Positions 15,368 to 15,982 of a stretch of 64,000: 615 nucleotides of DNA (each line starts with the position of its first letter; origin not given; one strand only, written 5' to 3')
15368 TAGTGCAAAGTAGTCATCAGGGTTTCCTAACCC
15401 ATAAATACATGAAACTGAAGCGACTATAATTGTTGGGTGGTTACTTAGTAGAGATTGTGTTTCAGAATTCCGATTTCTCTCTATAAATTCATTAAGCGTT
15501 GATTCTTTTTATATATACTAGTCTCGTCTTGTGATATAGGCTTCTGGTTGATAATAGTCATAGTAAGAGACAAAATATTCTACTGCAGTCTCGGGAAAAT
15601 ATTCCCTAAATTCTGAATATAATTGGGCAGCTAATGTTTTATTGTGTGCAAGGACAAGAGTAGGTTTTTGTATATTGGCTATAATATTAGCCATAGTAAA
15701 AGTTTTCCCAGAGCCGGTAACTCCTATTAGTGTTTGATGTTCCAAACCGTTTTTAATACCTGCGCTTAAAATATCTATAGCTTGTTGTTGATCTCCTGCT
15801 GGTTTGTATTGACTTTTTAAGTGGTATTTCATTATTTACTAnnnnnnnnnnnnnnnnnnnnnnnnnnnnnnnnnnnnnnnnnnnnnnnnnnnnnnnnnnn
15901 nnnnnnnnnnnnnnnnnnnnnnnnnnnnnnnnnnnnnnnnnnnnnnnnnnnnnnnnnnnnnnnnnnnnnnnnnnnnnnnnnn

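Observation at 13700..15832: uvrB split by TAG and TAA six nucleotides apart at conserved residues while the rest of the gene is intact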

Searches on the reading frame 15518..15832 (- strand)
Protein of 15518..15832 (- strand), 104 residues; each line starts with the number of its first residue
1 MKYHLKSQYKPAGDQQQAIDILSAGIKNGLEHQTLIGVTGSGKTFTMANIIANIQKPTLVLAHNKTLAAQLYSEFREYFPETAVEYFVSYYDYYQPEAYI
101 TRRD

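Call 8: find_encoding_contigs(protein=window:15518-15832:-, flank=5000, max_places=10)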
Protein window:15518-15832:- (104 aa): no gene with exactly this product is on record in the collection.

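Call 14: list_cluster_members(proteins=[window:15518-15832:-, P0013, P0001])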
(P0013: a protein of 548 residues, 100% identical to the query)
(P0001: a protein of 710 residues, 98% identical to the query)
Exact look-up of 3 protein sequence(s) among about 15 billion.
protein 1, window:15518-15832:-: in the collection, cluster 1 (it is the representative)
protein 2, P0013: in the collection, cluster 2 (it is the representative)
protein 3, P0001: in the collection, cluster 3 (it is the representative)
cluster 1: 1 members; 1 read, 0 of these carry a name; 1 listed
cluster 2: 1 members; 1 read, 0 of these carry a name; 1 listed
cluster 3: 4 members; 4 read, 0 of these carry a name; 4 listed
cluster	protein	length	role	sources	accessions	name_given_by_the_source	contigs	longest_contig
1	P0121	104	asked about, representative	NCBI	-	-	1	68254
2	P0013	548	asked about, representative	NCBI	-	-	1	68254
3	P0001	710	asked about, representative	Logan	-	-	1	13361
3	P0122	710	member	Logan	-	-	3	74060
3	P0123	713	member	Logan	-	-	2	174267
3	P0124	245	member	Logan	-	-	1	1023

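Call 16: find_encoding_contigs(protein=P0122, flank=10000, max_places=6)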
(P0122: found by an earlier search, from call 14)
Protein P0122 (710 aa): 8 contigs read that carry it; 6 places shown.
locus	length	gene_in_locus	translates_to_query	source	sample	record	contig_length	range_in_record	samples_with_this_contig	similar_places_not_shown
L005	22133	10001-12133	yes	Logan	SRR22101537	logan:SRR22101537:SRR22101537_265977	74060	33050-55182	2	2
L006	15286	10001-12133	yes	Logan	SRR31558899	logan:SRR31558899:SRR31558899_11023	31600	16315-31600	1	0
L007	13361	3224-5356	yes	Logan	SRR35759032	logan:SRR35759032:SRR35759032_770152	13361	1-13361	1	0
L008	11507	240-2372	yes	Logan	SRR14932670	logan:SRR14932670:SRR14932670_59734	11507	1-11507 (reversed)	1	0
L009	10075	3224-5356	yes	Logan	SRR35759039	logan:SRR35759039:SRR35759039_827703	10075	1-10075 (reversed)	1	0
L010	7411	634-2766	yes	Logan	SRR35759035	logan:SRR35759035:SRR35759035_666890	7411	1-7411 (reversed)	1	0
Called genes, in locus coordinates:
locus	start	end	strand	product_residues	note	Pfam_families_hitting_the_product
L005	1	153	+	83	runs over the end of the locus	PF02609:Exonuc_VII_S (weak)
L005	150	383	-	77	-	PF08984:DUF1858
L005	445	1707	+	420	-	PF01098:FTSW_RODA_SPOVE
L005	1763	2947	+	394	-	PF03033:Glyco_transf_28, PF04101:Glyco_tran_28_C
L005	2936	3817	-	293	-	PF00483:NTP_transferase, PF01128:IspD (weak), PF12804:NTP_transf_3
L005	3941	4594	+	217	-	-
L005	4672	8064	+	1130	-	PF02811:PHP, PF07733:DNA_pol3_alpha, PF17657:DNA_pol3_finger, PF14579:HHH_6, PF01336:tRNA_anti-codon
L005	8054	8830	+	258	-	PF00398:RrnaAD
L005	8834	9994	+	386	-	PF01702:TGT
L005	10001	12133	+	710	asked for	PF00270:DEAD (weak), PF04851:ResIII, PF17757:UvrB_inter, PF27431:UvrB_3rd, PF00271:Helicase_C, PF12344:UvrB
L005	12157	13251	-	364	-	PF01594:AI-2E_transport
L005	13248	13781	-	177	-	-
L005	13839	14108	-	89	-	PF01649:Ribosomal_S20p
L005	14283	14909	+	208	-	-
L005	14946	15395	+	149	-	PF02502:LacAB_rpiB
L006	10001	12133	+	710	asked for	PF00270:DEAD (weak), PF04851:ResIII, PF17757:UvrB_inter, PF27431:UvrB_3rd, PF00271:Helicase_C, PF12344:UvrB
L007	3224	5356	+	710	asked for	PF00270:DEAD (weak), PF04851:ResIII, PF17757:UvrB_inter, PF27431:UvrB_3rd, PF00271:Helicase_C, PF12344:UvrB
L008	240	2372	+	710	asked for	PF00270:DEAD (weak), PF04851:ResIII, PF17757:UvrB_inter, PF27431:UvrB_3rd, PF00271:Helicase_C, PF12344:UvrB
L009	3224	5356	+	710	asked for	PF00270:DEAD (weak), PF04851:ResIII, PF17757:UvrB_inter, PF27431:UvrB_3rd, PF00271:Helicase_C, PF12344:UvrB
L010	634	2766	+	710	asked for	PF00270:DEAD (weak), PF04851:ResIII, PF17757:UvrB_inter, PF27431:UvrB_3rd, PF00271:Helicase_C, PF12344:UvrB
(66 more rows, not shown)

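Call 17: find_encoding_contigs(protein=P0123, flank=10000, max_places=6)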
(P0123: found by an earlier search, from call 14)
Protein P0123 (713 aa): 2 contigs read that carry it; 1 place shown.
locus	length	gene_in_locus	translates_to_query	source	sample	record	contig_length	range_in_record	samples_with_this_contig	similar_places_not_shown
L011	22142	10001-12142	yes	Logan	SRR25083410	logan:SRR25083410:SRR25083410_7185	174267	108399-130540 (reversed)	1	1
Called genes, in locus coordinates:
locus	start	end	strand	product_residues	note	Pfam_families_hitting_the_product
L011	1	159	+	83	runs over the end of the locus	PF02609:Exonuc_VII_S (weak)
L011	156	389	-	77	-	PF08984:DUF1858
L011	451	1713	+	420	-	PF01098:FTSW_RODA_SPOVE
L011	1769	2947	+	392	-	PF03033:Glyco_transf_28, PF04101:Glyco_tran_28_C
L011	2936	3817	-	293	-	PF00483:NTP_transferase, PF01128:IspD (weak), PF12804:NTP_transf_3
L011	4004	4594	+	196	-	-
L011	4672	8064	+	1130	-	PF02811:PHP, PF07733:DNA_pol3_alpha, PF17657:DNA_pol3_finger, PF14579:HHH_6, PF01336:tRNA_anti-codon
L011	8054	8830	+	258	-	PF00398:RrnaAD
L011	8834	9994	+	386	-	PF01702:TGT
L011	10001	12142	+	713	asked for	PF00270:DEAD (weak), PF04851:ResIII, PF17757:UvrB_inter, PF27431:UvrB_3rd, PF00271:Helicase_C, PF12344:UvrB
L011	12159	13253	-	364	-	PF01594:AI-2E_transport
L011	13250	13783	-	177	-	-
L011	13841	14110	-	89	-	PF01649:Ribosomal_S20p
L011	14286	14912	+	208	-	-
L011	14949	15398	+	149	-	PF02502:LacAB_rpiB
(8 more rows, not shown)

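Call 34: search_protein_families(library=ncbifam, proteins=[P0122])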
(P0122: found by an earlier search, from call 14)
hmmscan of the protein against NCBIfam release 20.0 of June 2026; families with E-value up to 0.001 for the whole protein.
P0122 (710 aa): 33 families (the best 25 are shown)
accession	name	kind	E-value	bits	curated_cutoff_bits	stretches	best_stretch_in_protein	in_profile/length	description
NF003673.1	PRK05298.1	equivalog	2e-284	945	743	2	2-460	1-444/653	excinuclease ABC subunit UvrB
TIGR00631.1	uvrb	equivalog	6.9e-280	929.9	750.1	2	3-459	2-443/658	excinuclease ABC subunit UvrB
TIGR00580.2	mfd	equivalog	1.3e-21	76.7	800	2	175-353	2-149/907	transcription-repair coupling factor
NF004066.1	PRK05580.1-3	equivalog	5.2e-15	54.8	813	2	496-619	549-684/788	primosomal protein N'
NF004067.0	PRK05580.1-4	equivalog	9e-14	50.8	763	2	527-607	527-615/737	primosomal protein N'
TIGR00595.1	priA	equivalog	2.5e-13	49.4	230.35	1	493-605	271-392/509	replication restart helicase PriA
NF007966.0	PRK10689.1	equivalog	1.4e-12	46.1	1329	1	31-252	15-223/1148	transcription-repair coupling factor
NF053632.1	heli_RadD_YejH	equivalog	1.8e-12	46.4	720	1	463-590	225-346/573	DNA repair helicase RadD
NF004070.0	PRK05580.2-2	equivalog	1.2e-11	43.6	921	1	499-615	497-625/729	primosomal protein N'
TIGR00643.1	recG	equivalog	2.3e-11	43.2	659.4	1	496-593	469-560/629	ATP-dependent DNA helicase RecG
NF010337.0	PRK13766.1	equivalog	3.3e-10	38.7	610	1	466-670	345-551/781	Hef nuclease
NF004069.0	PRK05580.2-1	equivalog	1.1e-09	37.3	767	1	496-621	389-522/612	primosomal protein N'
NF004068.0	PRK05580.1-5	equivalog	3.4e-09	35.4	1249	1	493-594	553-662/795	primosomal protein N'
NF004065.0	PRK05580.1-1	equivalog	6.8e-09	34.5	858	1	528-597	522-599/731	primosomal protein N'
NF004071.0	PRK05580.2-3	equivalog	1.7e-08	32.9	1105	0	498-618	501-633/735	primosomal protein N'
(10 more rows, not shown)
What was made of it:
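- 13700..15832 (-): uvrB (excinuclease ABC subunit B). It has 711 codons including the terminator and is interrupted by two in-frame stops in this assembly only. The intact allele P0122 (710 aa, same strain) scores 945 and 930 bits against NCBIfam NF003673 and TIGR00631, whose cut-offs are 743 and 750 (call 34).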
